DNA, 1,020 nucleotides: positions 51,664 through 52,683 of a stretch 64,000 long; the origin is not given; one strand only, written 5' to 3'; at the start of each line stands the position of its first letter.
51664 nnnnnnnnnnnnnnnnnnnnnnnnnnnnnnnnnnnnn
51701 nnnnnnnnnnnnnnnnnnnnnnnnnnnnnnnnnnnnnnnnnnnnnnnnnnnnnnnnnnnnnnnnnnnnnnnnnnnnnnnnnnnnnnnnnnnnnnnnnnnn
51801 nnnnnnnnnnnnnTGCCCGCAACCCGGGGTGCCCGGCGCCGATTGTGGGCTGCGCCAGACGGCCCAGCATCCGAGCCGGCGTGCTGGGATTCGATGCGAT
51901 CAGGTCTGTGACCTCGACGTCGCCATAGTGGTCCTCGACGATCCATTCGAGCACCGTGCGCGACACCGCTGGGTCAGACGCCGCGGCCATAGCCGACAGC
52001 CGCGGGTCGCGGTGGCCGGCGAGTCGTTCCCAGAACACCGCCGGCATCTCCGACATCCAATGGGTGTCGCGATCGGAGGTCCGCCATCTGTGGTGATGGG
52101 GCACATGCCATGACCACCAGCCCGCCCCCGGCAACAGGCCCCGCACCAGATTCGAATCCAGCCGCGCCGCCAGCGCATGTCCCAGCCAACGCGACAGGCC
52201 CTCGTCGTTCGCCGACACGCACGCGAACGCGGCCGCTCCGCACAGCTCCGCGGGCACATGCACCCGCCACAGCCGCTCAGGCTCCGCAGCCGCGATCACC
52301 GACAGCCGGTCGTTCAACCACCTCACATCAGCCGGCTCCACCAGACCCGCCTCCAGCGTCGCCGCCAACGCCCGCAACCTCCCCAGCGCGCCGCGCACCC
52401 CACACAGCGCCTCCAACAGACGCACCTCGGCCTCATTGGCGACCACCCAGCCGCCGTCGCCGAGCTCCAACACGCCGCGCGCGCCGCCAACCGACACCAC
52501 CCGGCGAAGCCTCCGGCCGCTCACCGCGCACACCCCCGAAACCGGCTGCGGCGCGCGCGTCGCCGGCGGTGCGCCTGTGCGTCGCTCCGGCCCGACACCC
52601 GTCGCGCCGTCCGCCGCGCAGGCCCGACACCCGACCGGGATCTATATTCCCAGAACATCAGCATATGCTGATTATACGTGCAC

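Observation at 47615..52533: Four-gene LRV-repeat / MoxR AAA+ / vWA-metallopeptidase-like / small LRV cluster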

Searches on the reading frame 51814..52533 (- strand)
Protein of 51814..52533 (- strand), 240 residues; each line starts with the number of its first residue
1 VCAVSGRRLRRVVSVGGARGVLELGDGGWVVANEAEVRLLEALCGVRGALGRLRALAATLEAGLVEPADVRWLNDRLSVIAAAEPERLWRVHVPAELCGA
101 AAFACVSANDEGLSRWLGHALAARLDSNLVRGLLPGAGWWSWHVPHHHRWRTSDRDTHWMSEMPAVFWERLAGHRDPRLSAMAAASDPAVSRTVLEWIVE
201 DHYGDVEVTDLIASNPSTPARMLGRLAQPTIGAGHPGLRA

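Call 23: find_homologous_proteins(query=window:51814-52533:-, max_evalue=0.001)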
Query window:51814-52533:- (240 aa): 9 proteins with E <= 0.001 among 8000 candidates.
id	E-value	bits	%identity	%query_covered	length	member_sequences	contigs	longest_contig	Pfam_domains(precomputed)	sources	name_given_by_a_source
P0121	1.5e-81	292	78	74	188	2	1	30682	-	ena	-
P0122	8.2e-80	286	61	99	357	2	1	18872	-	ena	-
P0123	4.1e-76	274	60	100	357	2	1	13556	-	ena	-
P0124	6.1e-76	273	59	100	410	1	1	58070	PF01816.24,PF25591.2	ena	-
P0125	3.2e-73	264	60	100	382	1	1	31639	-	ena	-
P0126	6.5e-66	240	61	91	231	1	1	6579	-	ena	-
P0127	1.3e-54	203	64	71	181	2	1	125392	-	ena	-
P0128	1.7e-50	190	64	68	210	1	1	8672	-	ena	-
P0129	1.4e-37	148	65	56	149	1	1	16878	-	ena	-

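Call 35: search_protein_representatives(protein=window:51814-52533:-)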
Query: 240 residues. Proteins with E-value up to 0.001 (for the whole library): 149; up to 1e-10: 67; up to 1e-30: 23. The best 149 are listed.
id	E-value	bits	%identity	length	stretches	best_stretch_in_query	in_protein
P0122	2.6e-80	285.9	61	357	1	2-239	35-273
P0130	3.2e-68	246.3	53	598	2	8-227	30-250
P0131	1.5e-54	201.5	45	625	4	7-230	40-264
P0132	6.4e-54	199.4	49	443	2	6-230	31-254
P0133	6.8e-54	199.3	42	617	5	4-232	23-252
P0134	5.7e-50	186.5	52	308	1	9-227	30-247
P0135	3.2e-44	167.6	40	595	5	7-226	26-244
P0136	2.3e-39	151.7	47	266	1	4-235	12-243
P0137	5.0e-38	147.3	42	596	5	5-231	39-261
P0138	3.3e-37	144.7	58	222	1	99-227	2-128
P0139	4.2e-37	144.3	45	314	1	5-233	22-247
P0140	1.9e-36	142.2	38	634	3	5-228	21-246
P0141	1.1e-35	139.7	48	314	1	5-227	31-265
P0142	4.4e-35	137.7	44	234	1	6-195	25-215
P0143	6.0e-35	137.3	39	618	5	5-230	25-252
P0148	5.6e-32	127.5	35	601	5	9-227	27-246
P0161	5.4e-24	101.4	36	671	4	7-226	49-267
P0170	1.6e-19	86.7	33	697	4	9-228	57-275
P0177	1.7e-14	70.3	37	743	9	8-172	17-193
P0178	1.8e-14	70.2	31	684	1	22-233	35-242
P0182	1.2e-13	67.4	32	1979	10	81-127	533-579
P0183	1.4e-13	67.3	35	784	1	53-227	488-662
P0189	7.3e-12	61.6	36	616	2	5-227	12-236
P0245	8.0e-05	38.6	26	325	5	55-92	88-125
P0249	1.3e-04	37.9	27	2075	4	59-121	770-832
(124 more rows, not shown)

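Call 91: search_protein_families(library=pfam, proteins=[P0183, P0182, P0249, P0178, P0177, P0245], max_evalue=0.001)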
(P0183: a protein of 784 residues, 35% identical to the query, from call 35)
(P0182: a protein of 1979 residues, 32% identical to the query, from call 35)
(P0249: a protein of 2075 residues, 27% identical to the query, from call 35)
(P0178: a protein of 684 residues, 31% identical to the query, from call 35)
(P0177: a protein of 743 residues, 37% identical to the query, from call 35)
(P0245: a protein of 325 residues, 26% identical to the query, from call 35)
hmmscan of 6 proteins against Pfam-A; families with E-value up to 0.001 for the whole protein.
P0183 (784 aa): 2 families
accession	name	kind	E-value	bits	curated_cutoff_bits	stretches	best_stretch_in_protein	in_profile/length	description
PF02481.21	DNA_processg_A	-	7.9e-13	48.5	29.6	1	89-277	3-190/212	DNA recombination-mediator protein A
PF01816.23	LRV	-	2.8e-06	27.8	21.6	1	721-744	3-26/26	Leucine rich repeat variant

P0182 (1979 aa): 9 families
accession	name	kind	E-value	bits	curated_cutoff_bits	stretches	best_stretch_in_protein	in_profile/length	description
PF19077.6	Big_13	-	1.3e-166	543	27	15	286-375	10-102/102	Bacterial Ig-like domain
PF17936.7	Big_6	-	6.4e-116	379.3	27.6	14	301-369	11-80/83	Bacterial Ig domain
PF16640.11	Big_3_5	-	6.1e-19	68.8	35.5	0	1628-1691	12-78/88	Bacterial Ig-like domain (group 3)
PF13364.12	BetaGal_ABD2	-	2.5e-15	57.6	23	0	1124-1171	56-106/112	Beta-galactosidase second all-beta domain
PF13754.12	Big_3_4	-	4.1e-12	46.4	27.3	0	335-374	21-62/106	Domain of unknown function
PF17812.7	RET_CLD3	-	3.9e-08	34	25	0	607-626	2-21/116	RET Cadherin like domain 3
PF24167.1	DUF7411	-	3.9e-07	30.3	28.7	0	487-513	88-114/194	Family of unknown function (DUF7411)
PF17963.7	Big_9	-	2e-05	25.8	23.6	1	313-364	31-83/89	Bacterial Ig domain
PF13750.12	Big_3_3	-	0.0001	22.5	27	0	336-385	4-56/157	Bacterial Ig-like domain (group 3)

P0249 (2075 aa): 6 families
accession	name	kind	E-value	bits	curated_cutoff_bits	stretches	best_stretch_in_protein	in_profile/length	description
PF19081.6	Ig_7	-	0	1222.6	27.3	22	1357-1435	3-83/84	Ig-like domain CHU_C associated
PF18911.6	PKD_4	-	8.3e-12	45.4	27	1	152-234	2-85/85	PKD domain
PF18962.6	Por_Secre_tail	-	2e-10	41.2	27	1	2005-2073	1-74/75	Secretion system C-terminal sorting domain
PF00801.26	PKD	-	9.4e-09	35.6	23.5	1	160-228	6-76/80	PKD domain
PF07569.16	Hira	-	0.00036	20.7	25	0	1276-1314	4-42/220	TUP1-like enhancer of split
PF18981.6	InlK_D3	-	0.00068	20.1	25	0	189-229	31-70/75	Internalin K domain (D3/D4)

P0178 (684 aa): 2 families
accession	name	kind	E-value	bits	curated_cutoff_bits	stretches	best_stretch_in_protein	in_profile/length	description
PF01816.23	LRV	-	2.4e-15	56.2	21.6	1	360-382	2-24/26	Leucine rich repeat variant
PF25591.1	LRV_2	-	1e-08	35.5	27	1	340-394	7-60/61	Leucine Rich Repeat Variant domain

P0177 (743 aa): 4 families
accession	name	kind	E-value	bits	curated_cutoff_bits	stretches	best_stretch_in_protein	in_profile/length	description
PF01816.23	LRV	-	2.8e-35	118.7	21.6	0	642-666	2-26/26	Leucine rich repeat variant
PF25591.1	LRV_2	-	1.8e-22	79.5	27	4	593-649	4-59/61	Leucine Rich Repeat Variant domain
PF09280.16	XPC-binding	-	4.8e-10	39.4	26.4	0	616-636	12-32/57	XPC-binding domain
PF10098.14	DUF2336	-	0.00056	19.9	34.6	0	523-724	14-207/262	Uncharacterised protein conserved in bacteria (DUF2336)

P0245 (325 aa): 0 families
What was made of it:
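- Tried and rejected: P0182 and P0249 are Ig-repeat proteins (call 91).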

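Call 100: find_encoding_contigs(protein=P0140, flank=6000, max_places=2)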
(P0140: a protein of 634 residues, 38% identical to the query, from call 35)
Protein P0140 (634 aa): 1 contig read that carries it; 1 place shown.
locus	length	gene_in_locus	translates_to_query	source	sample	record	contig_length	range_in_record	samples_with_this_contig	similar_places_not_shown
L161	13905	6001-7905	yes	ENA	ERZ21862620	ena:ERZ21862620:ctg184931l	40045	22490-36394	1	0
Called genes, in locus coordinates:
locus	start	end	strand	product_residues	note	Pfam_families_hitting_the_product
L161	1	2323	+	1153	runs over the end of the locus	PF13191:AAA_16 (faint), PF13176:TPR_7 (faint), PF13432:TPR_16 (faint), PF07719:TPR_2 (faint), PF13424:TPR_12 (weak), PF13424:TPR_12, PF13374:TPR_10 (weak), PF13424:TPR_12 (weak), +5 more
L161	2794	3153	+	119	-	PF01548:DEDD_Tnp_IS110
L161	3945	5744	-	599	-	PF04326:SLFN_AlbA_2 (weak), PF13749:HATPase_c_4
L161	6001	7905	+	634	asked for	PF01816:LRV (faint), PF02985:HEAT (faint), PF25591:LRV_2 (faint)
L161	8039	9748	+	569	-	PF01816:LRV (faint), PF25591:LRV_2 (faint)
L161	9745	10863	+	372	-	PF00004:AAA (weak), PF07726:AAA_3 (weak), PF07728:AAA_5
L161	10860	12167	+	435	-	PF13203:DUF2201_N, PF09967:DUF2201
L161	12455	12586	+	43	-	-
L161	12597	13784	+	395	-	PF10103:Zincin_2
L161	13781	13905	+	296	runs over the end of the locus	PF01171:ATP_bind_3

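Call 101: find_encoding_contigs(protein=P0170, flank=6000, max_places=2)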
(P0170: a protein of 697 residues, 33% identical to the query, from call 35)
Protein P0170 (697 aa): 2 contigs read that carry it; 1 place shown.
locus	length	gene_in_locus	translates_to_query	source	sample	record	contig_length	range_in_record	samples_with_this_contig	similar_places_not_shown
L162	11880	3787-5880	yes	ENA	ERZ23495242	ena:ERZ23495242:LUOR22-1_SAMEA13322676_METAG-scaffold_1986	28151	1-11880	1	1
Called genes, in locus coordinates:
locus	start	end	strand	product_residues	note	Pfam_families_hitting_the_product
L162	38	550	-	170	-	-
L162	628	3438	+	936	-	PF14280:DUF4365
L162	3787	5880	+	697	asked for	PF01816:LRV (faint), PF25591:LRV_2 (faint)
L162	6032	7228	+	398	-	PF20030:bpMoxR (weak), PF07726:AAA_3 (weak), PF07728:AAA_5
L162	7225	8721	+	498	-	PF13203:DUF2201_N, PF05762:VWA_CoxE (weak), PF09967:DUF2201, PF13519:VWA_2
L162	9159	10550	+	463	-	-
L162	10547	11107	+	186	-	-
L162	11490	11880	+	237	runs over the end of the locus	PF12686:DUF3800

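Call 102: find_encoding_contigs(protein=P0178, flank=6000, max_places=2)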
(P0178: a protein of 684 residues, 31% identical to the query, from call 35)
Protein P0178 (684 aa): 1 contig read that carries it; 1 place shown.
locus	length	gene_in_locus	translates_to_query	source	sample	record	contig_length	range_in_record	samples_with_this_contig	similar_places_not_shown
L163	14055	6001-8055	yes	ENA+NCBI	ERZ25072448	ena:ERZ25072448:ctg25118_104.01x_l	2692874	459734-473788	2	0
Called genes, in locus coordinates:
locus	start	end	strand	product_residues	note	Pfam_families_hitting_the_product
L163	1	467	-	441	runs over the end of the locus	-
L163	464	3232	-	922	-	PF00270:DEAD (faint), PF04851:ResIII, PF27151:YagJ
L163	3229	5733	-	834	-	PF01555:N6_N4_Mtase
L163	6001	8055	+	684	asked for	PF01816:LRV (faint), PF25591:LRV_2 (weak)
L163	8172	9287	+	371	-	PF20030:bpMoxR (faint), PF07726:AAA_3 (weak), PF07728:AAA_5, PF00004:AAA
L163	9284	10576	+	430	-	PF13203:DUF2201_N, PF09967:DUF2201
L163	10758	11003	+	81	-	PF15919:HicB_lk_antitox (weak), PF15970:HicB-like_2 (weak)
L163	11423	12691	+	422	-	PF13173:AAA_14, PF13635:DUF4143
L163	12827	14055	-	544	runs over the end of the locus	PF03235:GmrSD_N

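Call 103: find_encoding_contigs(protein=P0148, flank=6000, max_places=2)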
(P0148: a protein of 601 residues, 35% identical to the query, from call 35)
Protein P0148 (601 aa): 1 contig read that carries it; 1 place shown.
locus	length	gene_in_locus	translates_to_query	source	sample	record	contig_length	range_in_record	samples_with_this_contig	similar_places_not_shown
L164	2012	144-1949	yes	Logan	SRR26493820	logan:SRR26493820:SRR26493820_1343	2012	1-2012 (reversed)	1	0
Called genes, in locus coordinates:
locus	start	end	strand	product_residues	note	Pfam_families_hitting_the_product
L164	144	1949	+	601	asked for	PF01816:LRV (faint), PF25591:LRV_2 (faint), PF02985:HEAT (faint)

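Call 104: find_encoding_contigs(protein=P0161, flank=6000, max_places=2)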
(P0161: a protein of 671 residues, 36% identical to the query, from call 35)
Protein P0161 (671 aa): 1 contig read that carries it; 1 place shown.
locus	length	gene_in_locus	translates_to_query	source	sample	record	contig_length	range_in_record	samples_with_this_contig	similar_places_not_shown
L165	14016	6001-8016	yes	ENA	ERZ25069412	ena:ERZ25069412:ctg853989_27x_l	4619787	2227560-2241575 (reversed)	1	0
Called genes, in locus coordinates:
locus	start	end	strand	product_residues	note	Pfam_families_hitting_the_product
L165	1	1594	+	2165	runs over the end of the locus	PF13191:AAA_16, PF24883:NPHP3_N (weak)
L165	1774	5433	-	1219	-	PF13289:SIR2_2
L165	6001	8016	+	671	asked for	PF25591:LRV_2 (faint), PF01816:LRV (weak)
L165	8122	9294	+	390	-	PF00158:Sigma54_activat (faint), PF00004:AAA (weak), PF07726:AAA_3 (faint), PF07728:AAA_5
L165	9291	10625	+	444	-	PF13203:DUF2201_N, PF09967:DUF2201, PF13519:VWA_2 (weak)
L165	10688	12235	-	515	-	PF00275:EPSP_synthase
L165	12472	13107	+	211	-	PF00293:NUDIX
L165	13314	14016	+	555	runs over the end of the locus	-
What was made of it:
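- L161-L165: Schlafen-like/HATPase_c_4, IS110, DUF4365, DUF3800, type III-like RM, HicB, GmrSD, SIR2_2, STAND (calls 100-102, 104).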

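Call 105: find_encoding_contigs(protein=P0189, flank=6000, max_places=2)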
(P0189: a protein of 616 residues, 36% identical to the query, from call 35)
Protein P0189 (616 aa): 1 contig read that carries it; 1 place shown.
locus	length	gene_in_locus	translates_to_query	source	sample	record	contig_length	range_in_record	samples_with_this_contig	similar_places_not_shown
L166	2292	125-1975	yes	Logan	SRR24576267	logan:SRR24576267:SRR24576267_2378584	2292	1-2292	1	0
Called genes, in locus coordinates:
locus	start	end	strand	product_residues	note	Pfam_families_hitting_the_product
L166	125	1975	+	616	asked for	PF25591:LRV_2 (faint), PF01816:LRV (faint)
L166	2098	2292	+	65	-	?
